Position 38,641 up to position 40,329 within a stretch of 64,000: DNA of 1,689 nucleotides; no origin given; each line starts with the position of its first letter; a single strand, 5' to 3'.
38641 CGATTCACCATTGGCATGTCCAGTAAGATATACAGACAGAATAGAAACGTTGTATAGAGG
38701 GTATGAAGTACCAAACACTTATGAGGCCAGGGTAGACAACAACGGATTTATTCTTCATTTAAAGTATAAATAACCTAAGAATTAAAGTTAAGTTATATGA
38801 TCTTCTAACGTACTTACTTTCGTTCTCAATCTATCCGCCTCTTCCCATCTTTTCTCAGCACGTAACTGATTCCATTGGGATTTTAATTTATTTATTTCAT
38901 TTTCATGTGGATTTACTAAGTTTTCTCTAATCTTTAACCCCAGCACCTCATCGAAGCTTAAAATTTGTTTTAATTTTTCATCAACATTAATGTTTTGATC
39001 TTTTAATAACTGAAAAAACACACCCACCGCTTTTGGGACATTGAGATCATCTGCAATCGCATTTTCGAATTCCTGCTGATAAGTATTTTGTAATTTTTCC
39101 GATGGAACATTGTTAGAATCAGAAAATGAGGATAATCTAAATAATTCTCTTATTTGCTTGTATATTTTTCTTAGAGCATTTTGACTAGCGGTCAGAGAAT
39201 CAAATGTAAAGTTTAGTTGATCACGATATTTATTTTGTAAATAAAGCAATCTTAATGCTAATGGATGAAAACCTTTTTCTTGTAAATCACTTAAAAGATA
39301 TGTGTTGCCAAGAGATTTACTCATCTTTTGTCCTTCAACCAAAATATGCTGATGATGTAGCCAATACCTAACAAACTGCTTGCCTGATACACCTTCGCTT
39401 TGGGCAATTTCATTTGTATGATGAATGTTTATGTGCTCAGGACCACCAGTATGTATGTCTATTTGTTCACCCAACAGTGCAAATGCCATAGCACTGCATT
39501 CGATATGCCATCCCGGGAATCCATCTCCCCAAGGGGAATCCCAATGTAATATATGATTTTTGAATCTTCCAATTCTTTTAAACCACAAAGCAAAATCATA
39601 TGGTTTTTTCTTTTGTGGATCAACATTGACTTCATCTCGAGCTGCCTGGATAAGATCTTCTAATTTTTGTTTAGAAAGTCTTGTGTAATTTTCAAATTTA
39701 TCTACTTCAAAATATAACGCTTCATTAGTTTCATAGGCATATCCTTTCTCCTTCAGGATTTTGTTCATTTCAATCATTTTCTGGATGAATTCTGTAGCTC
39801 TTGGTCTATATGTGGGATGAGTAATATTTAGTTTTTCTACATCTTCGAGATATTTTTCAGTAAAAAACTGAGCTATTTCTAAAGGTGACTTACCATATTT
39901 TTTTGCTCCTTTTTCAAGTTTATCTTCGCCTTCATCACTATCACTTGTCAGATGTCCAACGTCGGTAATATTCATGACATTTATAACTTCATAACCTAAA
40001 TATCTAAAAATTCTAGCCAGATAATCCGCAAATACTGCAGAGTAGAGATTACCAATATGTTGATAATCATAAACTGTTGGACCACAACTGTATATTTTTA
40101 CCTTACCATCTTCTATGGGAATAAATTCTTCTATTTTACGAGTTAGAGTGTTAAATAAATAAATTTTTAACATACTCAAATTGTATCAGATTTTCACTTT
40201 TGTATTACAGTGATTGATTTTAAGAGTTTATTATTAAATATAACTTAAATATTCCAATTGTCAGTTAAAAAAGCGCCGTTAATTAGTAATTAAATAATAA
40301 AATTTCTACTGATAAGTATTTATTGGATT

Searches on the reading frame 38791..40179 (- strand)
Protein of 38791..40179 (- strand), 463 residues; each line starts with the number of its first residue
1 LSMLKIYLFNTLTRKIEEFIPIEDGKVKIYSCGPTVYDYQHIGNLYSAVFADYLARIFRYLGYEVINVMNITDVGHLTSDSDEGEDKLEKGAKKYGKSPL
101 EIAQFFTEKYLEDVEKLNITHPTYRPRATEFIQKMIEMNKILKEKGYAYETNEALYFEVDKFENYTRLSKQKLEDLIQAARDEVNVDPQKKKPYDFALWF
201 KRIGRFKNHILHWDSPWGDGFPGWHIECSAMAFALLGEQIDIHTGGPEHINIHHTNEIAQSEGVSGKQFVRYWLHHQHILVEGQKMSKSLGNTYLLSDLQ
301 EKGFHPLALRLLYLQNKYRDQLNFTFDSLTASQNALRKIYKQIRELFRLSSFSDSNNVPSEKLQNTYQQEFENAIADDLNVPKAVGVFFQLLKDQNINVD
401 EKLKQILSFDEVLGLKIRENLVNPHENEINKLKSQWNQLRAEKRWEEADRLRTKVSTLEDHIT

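Call 27: find_homologous_proteins(query=window:38791-40179:-, max_evalue=1e-60)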
Query window:38791-40179:- (463 aa): 7999 proteins with E <= 1e-60 among 8000 candidates; the best 120 are listed.
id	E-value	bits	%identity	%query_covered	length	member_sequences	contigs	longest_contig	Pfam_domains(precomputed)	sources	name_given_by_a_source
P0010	0.0e+0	1055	100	100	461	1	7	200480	PF09334.18,PF01406.26,PF09190.18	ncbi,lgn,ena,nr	ncbi:MAG: cysteine--tRNA ligase [Candidatus Dojkabacteria bacterium]|nr:cysteine--tRNA ligase [Candi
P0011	3.3e-278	941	87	99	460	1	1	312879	PF09334.18,PF01406.26,PF09190.18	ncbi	-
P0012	1.2e-276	936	87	99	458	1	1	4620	PF09334.18,PF01406.26,PF09190.18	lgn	-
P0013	1.1e-188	646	62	99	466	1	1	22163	PF09334.18,PF01406.26,PF01921.25,PF00133.29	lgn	-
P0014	7.5e-186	637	63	99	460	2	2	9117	PF09334.18,PF01406.26,PF01921.25,PF00133.29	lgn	-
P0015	2.4e-185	635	61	98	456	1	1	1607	PF09334.18,PF01406.26,PF01921.25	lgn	-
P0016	8.5e-182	623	60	98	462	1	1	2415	PF09334.18,PF01406.26,PF00133.29,PF09190.18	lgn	-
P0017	1.8e-180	619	59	98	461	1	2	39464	PF09334.18,PF01406.26,PF01921.25,PF00133.29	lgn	-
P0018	2.1e-176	606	59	99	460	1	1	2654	PF09334.18,PF01406.26,PF01921.25,PF00133.29,PF09190.18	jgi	jgi:cysteinyl-tRNA synthetase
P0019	3.1e-176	605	59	99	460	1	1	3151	PF09334.18,PF01406.26,PF01921.25,PF00750.26,PF00133.29,PF09190.18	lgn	-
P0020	2.4e-170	586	58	99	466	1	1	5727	PF09334.18,PF01406.26,PF01921.25,PF00133.29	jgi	jgi:cysteinyl-tRNA synthetase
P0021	8.5e-165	567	55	99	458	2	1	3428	PF09334.18,PF01406.26,PF01921.25,PF00133.29,PF09190.18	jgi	jgi:cysteinyl-tRNA synthetase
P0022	3.8e-160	552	54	99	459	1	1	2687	PF09334.18,PF01406.26,PF01921.25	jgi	jgi:cysteinyl-tRNA synthetase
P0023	1.1e-155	537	53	99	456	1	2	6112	PF01406.26,PF01921.25,PF09190.18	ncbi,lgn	-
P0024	2.3e-154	533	54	97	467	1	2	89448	PF09334.18,PF01406.26,PF01921.25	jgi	jgi:cysteinyl-tRNA synthetase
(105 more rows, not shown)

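Call 29: find_encoding_contigs(protein=P0010, flank=3000, max_places=10)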
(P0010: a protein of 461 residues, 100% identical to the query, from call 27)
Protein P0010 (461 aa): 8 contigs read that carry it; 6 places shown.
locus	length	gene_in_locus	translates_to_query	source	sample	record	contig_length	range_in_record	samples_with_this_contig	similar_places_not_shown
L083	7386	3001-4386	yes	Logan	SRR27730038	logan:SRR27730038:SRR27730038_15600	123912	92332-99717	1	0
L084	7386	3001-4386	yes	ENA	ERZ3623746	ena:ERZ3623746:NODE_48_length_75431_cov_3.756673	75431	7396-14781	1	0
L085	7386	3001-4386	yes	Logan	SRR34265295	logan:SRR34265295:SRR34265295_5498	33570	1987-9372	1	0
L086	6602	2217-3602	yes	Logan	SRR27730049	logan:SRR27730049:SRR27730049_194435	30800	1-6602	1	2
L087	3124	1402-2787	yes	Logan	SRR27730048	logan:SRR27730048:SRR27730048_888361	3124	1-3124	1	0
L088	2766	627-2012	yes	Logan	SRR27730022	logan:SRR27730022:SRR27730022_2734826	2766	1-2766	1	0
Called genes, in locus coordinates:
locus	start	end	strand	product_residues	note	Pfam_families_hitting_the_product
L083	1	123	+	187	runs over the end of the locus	-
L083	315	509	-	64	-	-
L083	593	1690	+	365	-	PF00140:Sigma70_r1_2, PF04542:Sigma70_r2, PF04539:Sigma70_r3, PF04545:Sigma70_r4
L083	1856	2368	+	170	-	PF00466:Ribosomal_L10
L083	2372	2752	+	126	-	PF16320:Ribosomal_L12_N, PF00542:Ribosomal_L12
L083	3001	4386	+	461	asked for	PF01406:tRNA-synt_1e, PF09334:tRNA-synt_1g, PF09190:DALR_2 (weak)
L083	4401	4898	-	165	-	-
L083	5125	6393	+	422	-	PF03952:Enolase_N, PF00113:Enolase_C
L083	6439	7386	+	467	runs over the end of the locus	PF28494:GlyRS_ins_1 (weak), PF00587:tRNA-synt_2b, PF03129:HGTP_anticodon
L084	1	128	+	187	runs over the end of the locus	-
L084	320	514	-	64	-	-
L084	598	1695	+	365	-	PF00140:Sigma70_r1_2, PF04542:Sigma70_r2, PF04539:Sigma70_r3, PF04545:Sigma70_r4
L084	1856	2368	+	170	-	PF00466:Ribosomal_L10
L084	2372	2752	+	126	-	PF16320:Ribosomal_L12_N, PF00542:Ribosomal_L12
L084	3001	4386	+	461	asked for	PF01406:tRNA-synt_1e, PF09334:tRNA-synt_1g, PF09190:DALR_2 (weak)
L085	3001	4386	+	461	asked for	PF01406:tRNA-synt_1e, PF09334:tRNA-synt_1g, PF09190:DALR_2 (weak)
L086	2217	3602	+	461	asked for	PF01406:tRNA-synt_1e, PF09334:tRNA-synt_1g, PF09190:DALR_2 (weak)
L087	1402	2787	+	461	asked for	PF01406:tRNA-synt_1e, PF09334:tRNA-synt_1g, PF09190:DALR_2 (weak)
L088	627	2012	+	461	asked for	PF01406:tRNA-synt_1e, PF09334:tRNA-synt_1g, PF09190:DALR_2 (weak)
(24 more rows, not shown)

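Call 30: find_encoding_contigs(protein=P0011, flank=5000, max_places=4)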
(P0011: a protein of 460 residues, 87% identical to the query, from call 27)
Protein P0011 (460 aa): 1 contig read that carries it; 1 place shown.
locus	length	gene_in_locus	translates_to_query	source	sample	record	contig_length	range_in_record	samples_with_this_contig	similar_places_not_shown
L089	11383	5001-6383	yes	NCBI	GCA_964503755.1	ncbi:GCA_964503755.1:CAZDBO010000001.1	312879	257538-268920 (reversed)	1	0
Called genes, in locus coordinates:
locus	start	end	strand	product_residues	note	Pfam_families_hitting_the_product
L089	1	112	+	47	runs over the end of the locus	-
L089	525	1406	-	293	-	-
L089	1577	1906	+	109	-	-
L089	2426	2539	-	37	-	-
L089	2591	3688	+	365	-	PF00140:Sigma70_r1_2, PF04542:Sigma70_r2, PF04539:Sigma70_r3, PF04545:Sigma70_r4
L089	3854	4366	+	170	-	PF00466:Ribosomal_L10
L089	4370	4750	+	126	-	PF16320:Ribosomal_L12_N, PF00542:Ribosomal_L12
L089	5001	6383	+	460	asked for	PF01406:tRNA-synt_1e, PF09334:tRNA-synt_1g (weak), PF09190:DALR_2 (weak)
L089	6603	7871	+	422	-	PF03952:Enolase_N, PF00113:Enolase_C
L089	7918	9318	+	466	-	PF28494:GlyRS_ins_1 (weak), PF00587:tRNA-synt_2b, PF03129:HGTP_anticodon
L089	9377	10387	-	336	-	-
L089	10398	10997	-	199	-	-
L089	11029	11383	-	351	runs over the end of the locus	PF01757:Acyl_transf_3, PF10129:OpgC_C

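Call 31: find_encoding_contigs(protein=P0012, flank=5000, max_places=4)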
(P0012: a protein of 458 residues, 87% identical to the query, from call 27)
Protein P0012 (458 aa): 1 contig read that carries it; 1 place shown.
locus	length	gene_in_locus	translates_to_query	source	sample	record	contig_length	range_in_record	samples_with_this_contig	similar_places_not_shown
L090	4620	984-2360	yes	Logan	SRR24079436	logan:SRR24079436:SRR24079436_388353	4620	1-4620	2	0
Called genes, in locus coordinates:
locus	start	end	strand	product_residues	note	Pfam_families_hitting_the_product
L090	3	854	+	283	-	?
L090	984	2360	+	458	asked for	PF01406:tRNA-synt_1e, PF09334:tRNA-synt_1g (weak), PF09190:DALR_2 (weak)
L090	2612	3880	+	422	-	PF03952:Enolase_N, PF00113:Enolase_C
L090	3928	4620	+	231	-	?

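Call 36: find_encoding_contigs(protein=P0013, flank=4000, max_places=2)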
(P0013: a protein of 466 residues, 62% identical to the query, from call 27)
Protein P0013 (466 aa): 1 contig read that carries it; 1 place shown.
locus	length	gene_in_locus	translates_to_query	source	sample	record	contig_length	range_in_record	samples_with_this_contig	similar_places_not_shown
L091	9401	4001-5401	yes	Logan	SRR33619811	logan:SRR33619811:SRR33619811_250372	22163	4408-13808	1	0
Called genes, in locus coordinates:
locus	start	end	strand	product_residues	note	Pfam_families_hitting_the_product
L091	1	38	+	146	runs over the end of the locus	-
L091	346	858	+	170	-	PF00466:Ribosomal_L10, PF27436:RL10_C (faint)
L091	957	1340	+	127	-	PF16320:Ribosomal_L12_N, PF00542:Ribosomal_L12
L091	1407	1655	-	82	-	-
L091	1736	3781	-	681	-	PF00999:Na_H_Exchanger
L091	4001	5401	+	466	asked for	PF00133:tRNA-synt_1 (weak), PF01921:tRNA-synt_1f (faint), PF01406:tRNA-synt_1e, PF09334:tRNA-synt_1g (faint)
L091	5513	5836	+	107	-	-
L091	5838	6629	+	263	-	PF02673:BacA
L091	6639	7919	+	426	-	PF00149:Metallophos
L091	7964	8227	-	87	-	-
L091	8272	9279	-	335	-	PF06723:MreB_Mbl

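Call 37: find_encoding_contigs(protein=P0017, flank=4000, max_places=2)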
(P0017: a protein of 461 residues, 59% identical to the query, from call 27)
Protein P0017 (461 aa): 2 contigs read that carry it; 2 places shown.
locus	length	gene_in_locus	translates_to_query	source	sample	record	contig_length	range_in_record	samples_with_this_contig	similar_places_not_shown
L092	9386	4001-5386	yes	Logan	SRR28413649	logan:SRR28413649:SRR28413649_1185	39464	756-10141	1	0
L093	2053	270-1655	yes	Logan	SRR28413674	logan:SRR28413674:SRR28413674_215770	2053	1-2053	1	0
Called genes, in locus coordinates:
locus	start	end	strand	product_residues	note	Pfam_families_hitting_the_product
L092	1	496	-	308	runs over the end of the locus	PF00916:Sulfate_transp, PF16983:MFS_MOT1 (weak)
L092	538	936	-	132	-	PF00916:Sulfate_transp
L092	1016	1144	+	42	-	-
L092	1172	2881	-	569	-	-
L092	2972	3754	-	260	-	-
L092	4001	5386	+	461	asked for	PF00133:tRNA-synt_1 (faint), PF01406:tRNA-synt_1e, PF01921:tRNA-synt_1f (faint), PF09334:tRNA-synt_1g (weak)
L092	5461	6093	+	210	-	PF14378:PAP2_3, PF01569:PAP2, PF14360:PAP2_C (weak)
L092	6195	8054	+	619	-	PF13361:UvrD_C (faint), PF13087:AAA_12 (faint), PF13538:UvrD_C_2 (faint), PF00580:UvrD-helicase, PF02562:PhoH (faint), PF13604:AAA_30 (faint), PF25199:nSTAND_NTPase5 (faint), PF13245:AAA_19, +2 more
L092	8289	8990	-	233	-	PF00702:Hydrolase, PF12710:HAD (faint), PF13419:HAD_2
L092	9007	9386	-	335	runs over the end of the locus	PF06723:MreB_Mbl, PF14450:FtsA (faint)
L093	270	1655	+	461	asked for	PF00133:tRNA-synt_1 (faint), PF01406:tRNA-synt_1e, PF01921:tRNA-synt_1f (faint), PF09334:tRNA-synt_1g (weak)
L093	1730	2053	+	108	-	?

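Call 38: find_encoding_contigs(protein=P0014, flank=4000, max_places=2)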
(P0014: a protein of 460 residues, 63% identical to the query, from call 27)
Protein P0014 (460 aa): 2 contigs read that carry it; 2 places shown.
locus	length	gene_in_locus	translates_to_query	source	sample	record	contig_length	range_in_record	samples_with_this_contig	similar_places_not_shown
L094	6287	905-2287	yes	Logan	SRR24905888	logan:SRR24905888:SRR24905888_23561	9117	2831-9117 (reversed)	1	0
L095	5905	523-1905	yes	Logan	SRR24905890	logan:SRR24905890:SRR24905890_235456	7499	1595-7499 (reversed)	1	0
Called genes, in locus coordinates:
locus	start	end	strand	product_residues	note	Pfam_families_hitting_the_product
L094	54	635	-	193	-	-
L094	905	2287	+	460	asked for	PF00133:tRNA-synt_1 (faint), PF01921:tRNA-synt_1f (faint), PF01406:tRNA-synt_1e, PF09334:tRNA-synt_1g (faint)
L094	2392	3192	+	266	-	PF02673:BacA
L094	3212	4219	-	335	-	PF06723:MreB_Mbl, PF14450:FtsA (weak)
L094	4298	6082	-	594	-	PF17210:SdrD_B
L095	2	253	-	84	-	?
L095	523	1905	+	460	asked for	PF00133:tRNA-synt_1 (faint), PF01921:tRNA-synt_1f (faint), PF01406:tRNA-synt_1e, PF09334:tRNA-synt_1g (faint)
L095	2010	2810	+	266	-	PF02673:BacA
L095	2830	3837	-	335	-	PF06723:MreB_Mbl, PF14450:FtsA (weak)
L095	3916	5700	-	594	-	PF17210:SdrD_B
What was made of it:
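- Tried and rejected: Relatives with about 60% CysRS identity have lost the eno-cysS synteny (calls 36-38).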

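Call 47: search_protein_families(library=phrogs, proteins=[P0130], max_evalue=1)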
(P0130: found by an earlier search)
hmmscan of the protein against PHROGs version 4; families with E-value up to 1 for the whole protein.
P0130 (165 aa): 1 family
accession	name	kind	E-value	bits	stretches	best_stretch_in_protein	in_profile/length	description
phrog_36194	-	unknown function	0.35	12.3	1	96-149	10-62/94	-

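Call 48: search_protein_families(library=padloc, proteins=[P0130], max_evalue=1)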
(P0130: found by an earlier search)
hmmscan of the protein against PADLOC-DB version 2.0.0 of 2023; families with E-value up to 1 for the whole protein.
P0130 (165 aa): 0 families

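Call 49: search_protein_families(library=ncbifam, proteins=[P0130], max_evalue=1)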
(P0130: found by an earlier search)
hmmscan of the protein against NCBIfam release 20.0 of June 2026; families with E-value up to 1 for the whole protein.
P0130 (165 aa): 0 families

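Call 50: search_solved_structures(query=P0130, max_evalue=1)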
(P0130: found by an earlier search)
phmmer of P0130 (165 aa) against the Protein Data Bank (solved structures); distinct sequences matched with E-value up to 1: 1.
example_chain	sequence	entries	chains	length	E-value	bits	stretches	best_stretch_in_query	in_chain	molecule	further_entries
8kcl_A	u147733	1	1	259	0.98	12.4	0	37-93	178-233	LPXTG-motif cell wall anchor domain protein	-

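Call 51: find_encoding_contigs(protein=P0132, flank=1500, max_places=10)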
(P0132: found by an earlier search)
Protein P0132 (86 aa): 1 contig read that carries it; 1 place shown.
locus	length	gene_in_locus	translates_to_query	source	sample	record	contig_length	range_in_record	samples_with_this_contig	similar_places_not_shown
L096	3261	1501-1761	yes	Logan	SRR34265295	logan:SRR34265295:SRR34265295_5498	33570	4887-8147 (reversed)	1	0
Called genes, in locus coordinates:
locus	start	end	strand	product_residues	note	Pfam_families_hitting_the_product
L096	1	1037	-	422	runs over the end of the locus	PF03952:Enolase_N, PF00113:Enolase_C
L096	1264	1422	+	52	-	-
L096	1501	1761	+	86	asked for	-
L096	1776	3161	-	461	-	PF01406:tRNA-synt_1e, PF09334:tRNA-synt_1g, PF09190:DALR_2 (weak)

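Call 52: find_encoding_contigs(protein=P0130, flank=1500, max_places=10)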
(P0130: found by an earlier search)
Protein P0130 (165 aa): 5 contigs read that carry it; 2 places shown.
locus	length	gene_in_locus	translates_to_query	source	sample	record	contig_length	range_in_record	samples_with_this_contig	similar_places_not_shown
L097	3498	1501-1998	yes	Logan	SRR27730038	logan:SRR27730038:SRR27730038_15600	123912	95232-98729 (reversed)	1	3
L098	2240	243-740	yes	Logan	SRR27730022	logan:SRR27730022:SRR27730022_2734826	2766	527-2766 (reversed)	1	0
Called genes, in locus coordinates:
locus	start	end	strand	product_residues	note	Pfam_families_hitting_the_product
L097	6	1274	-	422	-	PF03952:Enolase_N, PF00113:Enolase_C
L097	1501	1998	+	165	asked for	-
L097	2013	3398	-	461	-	PF01406:tRNA-synt_1e, PF09334:tRNA-synt_1g, PF09190:DALR_2 (weak)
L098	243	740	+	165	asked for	-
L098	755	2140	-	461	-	PF01406:tRNA-synt_1e, PF09334:tRNA-synt_1g, PF09190:DALR_2 (weak)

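Call 73: search_dna_similar(query=P0130, collection=phages, mode=protein, max_evalue=0.1)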
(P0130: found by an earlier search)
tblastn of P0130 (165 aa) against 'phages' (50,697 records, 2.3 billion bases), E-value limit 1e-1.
No match.

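Call 74: search_dna_similar(query=P0130, collection=plasmids, mode=protein, max_evalue=0.1)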
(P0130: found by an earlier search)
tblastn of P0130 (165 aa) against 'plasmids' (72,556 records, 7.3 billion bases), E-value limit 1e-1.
No match.
